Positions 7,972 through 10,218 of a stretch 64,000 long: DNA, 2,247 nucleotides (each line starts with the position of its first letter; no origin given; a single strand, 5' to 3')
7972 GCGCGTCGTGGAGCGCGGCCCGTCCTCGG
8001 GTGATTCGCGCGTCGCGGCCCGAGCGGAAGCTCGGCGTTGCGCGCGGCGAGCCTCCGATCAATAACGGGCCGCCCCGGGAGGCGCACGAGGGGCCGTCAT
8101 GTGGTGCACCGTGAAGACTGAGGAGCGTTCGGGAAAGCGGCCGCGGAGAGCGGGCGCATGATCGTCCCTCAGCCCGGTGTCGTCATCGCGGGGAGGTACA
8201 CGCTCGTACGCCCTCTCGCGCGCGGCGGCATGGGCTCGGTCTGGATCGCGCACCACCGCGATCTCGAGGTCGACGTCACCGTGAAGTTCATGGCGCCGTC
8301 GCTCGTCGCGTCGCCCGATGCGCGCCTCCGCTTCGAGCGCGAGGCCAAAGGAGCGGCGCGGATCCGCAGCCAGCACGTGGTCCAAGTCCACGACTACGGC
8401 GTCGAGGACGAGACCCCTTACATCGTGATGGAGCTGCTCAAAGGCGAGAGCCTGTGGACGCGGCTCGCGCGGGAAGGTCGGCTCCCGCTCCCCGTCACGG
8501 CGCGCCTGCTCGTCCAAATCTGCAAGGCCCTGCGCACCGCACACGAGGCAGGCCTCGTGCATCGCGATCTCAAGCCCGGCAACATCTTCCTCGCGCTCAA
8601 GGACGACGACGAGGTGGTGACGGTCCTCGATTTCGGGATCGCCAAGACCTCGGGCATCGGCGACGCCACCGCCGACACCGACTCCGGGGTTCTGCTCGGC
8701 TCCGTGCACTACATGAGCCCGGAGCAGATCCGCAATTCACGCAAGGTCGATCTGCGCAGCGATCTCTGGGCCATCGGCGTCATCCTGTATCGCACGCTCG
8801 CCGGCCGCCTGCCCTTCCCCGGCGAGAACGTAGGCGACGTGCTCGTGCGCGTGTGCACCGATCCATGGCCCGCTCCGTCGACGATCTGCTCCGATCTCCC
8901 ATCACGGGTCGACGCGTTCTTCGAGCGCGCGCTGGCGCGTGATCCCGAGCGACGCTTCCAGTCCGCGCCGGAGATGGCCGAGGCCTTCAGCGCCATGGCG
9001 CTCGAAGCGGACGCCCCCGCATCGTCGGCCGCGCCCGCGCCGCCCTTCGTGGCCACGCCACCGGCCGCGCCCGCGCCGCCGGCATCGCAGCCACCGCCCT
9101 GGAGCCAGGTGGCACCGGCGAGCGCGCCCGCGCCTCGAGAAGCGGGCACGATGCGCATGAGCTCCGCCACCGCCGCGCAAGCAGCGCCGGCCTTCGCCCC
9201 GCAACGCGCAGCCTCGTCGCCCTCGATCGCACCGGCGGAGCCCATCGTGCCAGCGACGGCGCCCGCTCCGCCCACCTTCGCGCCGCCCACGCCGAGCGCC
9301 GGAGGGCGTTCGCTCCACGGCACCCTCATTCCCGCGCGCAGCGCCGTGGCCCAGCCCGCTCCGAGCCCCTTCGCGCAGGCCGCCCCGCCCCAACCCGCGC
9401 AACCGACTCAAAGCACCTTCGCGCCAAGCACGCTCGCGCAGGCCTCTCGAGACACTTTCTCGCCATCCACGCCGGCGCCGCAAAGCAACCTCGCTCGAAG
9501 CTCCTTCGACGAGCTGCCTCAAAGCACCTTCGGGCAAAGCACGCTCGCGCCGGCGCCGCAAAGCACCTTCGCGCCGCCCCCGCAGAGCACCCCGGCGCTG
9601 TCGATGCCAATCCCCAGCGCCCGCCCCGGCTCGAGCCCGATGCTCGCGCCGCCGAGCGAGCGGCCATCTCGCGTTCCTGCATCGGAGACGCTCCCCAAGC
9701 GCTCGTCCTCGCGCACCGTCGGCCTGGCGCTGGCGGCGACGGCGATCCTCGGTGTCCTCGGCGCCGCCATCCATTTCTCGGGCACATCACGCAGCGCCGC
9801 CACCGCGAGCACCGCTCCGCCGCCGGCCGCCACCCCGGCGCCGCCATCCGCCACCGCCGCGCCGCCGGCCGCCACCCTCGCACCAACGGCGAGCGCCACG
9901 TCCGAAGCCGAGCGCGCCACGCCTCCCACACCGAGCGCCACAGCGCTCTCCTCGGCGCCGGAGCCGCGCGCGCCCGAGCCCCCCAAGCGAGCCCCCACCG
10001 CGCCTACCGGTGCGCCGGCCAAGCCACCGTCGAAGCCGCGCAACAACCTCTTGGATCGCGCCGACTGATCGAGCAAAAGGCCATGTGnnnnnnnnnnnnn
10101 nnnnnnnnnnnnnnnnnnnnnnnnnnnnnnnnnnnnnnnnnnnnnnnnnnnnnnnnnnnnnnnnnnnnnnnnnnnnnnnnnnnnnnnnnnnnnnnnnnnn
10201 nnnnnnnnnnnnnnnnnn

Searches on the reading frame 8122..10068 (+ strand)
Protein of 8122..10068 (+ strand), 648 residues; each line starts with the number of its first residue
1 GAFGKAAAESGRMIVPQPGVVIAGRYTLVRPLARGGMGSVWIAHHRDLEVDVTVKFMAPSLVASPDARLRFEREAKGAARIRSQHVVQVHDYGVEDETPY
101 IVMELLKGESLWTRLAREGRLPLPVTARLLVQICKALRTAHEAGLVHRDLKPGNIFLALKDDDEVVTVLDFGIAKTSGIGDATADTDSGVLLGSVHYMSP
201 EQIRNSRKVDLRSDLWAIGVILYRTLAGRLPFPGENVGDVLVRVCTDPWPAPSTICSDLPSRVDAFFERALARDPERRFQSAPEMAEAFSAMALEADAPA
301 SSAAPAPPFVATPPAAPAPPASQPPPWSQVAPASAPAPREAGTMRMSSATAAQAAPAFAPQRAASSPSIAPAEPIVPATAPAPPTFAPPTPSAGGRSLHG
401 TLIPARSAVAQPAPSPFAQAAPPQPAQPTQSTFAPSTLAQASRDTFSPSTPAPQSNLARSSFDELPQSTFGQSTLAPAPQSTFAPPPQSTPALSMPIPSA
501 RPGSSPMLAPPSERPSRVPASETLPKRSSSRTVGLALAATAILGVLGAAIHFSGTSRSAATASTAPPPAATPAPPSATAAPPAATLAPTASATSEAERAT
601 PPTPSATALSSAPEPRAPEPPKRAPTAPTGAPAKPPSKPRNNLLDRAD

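Call 31: search_protein_families(library=pfam, proteins=[window:8122-10068:+], max_evalue=0.001)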
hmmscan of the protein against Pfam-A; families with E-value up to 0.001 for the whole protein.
window:8122-10068:+ (648 aa): 5 families
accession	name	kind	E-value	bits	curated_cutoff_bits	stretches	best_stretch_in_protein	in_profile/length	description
PF00069.31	Pkinase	-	6.6e-39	134.3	31.7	1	26-280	1-253/263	Protein kinase domain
PF07714.23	PK_Tyr_Ser-Thr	-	3.1e-26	92.7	23.1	1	28-278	3-248/258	Protein tyrosine and serine/threonine kinase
PF01636.29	APH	-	9e-09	35.9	23.2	1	135-185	159-205/239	Phosphotransferase enzyme family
PF06293.20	Kdo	-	2.5e-05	24.3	21.3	1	100-172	93-167/207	Lipopolysaccharide kinase (Kdo/WaaP) family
PF03109.22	ABC1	-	3.4e-05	23.5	22.9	1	98-176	142-216/244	ABC1 atypical kinase-like domain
